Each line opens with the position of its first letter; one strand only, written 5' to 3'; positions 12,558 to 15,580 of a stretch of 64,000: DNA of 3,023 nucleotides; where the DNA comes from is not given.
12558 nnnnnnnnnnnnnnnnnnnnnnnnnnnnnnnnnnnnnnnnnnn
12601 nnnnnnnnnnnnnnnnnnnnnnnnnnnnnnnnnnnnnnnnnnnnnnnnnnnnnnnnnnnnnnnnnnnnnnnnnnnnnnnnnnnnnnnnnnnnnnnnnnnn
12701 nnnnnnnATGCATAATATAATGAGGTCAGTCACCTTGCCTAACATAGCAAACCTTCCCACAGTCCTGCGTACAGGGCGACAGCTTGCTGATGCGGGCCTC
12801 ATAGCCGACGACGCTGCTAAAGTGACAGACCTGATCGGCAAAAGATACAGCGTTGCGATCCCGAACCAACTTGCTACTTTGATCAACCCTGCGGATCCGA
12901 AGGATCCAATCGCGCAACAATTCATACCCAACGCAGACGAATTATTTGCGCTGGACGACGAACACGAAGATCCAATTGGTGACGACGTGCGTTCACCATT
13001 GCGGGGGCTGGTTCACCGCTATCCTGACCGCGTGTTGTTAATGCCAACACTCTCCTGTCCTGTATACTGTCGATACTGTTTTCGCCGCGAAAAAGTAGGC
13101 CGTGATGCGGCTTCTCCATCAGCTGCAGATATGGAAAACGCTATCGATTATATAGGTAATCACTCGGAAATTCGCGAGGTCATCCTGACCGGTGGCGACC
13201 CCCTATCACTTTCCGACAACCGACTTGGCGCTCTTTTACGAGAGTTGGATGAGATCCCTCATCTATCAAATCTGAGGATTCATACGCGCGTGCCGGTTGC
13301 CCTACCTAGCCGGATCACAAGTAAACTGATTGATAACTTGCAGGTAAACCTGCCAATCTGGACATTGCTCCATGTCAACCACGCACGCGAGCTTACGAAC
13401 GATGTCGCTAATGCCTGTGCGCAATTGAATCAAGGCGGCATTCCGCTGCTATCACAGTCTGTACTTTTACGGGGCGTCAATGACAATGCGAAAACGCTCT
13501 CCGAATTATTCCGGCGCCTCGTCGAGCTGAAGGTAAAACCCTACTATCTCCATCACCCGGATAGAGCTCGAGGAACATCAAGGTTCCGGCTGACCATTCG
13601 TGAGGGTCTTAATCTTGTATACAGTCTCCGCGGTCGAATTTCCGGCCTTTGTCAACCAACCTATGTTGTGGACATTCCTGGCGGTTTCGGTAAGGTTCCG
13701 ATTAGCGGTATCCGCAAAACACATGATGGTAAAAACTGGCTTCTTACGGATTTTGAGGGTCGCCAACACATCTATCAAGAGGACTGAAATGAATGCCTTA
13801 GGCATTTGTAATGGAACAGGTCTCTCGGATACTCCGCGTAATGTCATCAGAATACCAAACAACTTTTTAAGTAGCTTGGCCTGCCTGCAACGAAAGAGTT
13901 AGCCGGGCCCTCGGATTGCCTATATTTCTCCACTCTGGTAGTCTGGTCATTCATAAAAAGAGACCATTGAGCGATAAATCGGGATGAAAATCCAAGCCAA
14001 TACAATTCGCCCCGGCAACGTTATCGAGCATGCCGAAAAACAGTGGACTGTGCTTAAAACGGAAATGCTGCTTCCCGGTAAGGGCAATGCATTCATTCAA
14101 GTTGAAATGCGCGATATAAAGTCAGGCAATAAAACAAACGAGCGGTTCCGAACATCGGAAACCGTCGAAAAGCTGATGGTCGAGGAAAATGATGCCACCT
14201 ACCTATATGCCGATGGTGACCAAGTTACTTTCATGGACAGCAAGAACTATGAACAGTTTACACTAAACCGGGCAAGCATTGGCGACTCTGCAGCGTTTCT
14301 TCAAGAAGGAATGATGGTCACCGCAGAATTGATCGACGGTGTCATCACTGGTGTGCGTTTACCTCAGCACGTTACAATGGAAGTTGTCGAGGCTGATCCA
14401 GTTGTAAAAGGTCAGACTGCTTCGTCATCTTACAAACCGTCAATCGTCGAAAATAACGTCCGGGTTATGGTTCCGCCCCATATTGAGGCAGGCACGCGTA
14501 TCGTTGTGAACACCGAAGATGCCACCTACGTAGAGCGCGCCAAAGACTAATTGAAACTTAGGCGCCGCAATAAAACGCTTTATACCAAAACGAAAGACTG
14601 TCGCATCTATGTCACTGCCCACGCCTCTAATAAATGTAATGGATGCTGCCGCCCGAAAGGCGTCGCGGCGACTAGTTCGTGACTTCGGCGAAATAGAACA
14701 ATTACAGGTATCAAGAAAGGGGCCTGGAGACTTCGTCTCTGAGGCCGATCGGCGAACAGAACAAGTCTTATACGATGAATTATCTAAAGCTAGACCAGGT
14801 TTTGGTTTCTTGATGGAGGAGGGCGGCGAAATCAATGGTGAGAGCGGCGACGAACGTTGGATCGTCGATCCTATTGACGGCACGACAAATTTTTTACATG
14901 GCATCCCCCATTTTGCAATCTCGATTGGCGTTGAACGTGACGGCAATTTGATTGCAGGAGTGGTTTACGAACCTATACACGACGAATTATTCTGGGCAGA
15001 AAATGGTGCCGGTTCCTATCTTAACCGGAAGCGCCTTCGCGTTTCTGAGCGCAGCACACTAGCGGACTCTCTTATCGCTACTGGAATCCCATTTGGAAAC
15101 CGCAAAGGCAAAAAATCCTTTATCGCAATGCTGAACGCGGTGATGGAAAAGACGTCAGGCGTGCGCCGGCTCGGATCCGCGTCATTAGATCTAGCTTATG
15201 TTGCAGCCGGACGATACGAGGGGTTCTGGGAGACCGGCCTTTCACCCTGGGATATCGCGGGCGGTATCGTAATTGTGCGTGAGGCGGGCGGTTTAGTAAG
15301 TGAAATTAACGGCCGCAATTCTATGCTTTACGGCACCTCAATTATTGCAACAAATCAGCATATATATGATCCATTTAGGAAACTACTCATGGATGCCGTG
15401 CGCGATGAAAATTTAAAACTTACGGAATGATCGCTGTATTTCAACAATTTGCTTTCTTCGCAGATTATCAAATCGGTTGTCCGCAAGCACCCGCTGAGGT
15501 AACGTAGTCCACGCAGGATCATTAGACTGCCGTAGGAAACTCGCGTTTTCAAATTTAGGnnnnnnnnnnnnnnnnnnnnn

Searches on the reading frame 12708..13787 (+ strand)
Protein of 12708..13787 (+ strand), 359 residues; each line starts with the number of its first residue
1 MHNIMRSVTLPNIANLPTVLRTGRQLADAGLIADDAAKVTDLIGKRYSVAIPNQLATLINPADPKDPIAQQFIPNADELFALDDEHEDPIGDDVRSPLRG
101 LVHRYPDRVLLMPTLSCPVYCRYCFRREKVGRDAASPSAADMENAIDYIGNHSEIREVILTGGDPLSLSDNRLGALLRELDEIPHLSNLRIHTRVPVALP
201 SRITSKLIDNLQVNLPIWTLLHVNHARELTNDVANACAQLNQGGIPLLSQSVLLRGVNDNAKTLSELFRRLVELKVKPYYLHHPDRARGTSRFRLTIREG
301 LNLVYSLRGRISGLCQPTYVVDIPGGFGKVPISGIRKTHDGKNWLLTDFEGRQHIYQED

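Call 70: search_protein_families(library=pfam, proteins=[window:12708-13787:+])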
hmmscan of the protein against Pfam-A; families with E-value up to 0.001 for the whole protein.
window:12708-13787:+ (359 aa): 3 families
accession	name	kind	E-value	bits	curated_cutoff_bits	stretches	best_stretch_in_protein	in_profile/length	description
PF04055.27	Radical_SAM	-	1.7e-10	41.7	29.5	1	113-260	3-157/166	Radical SAM superfamily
PF12544.13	LAM_C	-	6.5e-06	26.7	26.7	1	306-358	3-56/127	Lysine-2,3-aminomutase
PF13353.11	Fer4_12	-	1.3e-05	25.9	22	1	116-180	14-77/137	4Fe-4S single cluster domain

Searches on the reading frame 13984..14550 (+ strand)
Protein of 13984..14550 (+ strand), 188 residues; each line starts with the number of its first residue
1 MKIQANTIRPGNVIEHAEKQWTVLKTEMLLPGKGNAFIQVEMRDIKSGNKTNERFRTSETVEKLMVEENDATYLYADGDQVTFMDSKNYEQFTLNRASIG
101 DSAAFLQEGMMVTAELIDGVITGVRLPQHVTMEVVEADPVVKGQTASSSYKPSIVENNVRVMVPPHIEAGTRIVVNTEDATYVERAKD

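Call 70: search_protein_families(library=pfam, proteins=[window:13984-14550:+])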
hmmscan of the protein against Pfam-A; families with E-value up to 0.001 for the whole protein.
window:13984-14550:+ (188 aa): 3 families
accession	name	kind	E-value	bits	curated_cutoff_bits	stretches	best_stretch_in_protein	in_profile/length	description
PF09285.17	Elong-fact-P_C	-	1.1e-21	76.7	25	1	130-185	1-56/56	Elongation factor P, C-terminal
PF08207.18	EFP_N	-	5.1e-19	68.5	23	1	5-61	2-58/58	Elongation factor P (EF-P) KOW-like domain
PF01132.26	EFP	-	1.8e-18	66.6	27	1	70-120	2-52/54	Elongation factor P (EF-P) OB domain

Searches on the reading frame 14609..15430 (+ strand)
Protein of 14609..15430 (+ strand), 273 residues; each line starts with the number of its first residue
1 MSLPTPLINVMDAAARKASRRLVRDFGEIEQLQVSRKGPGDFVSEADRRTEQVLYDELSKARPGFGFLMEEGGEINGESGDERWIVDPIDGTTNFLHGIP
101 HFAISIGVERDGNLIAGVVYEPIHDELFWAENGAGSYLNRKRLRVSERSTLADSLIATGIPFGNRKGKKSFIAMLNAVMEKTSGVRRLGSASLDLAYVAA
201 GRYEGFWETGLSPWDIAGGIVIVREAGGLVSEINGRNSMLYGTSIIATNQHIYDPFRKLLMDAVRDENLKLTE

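Call 70: search_protein_families(library=pfam, proteins=[window:14609-15430:+])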
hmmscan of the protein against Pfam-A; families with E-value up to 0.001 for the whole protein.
window:14609-15430:+ (273 aa): 1 family
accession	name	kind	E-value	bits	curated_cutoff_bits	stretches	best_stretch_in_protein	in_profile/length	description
PF00459.30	Inositol_P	-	1.3e-64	218.7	27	1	6-251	4-256/271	Inositol monophosphatase family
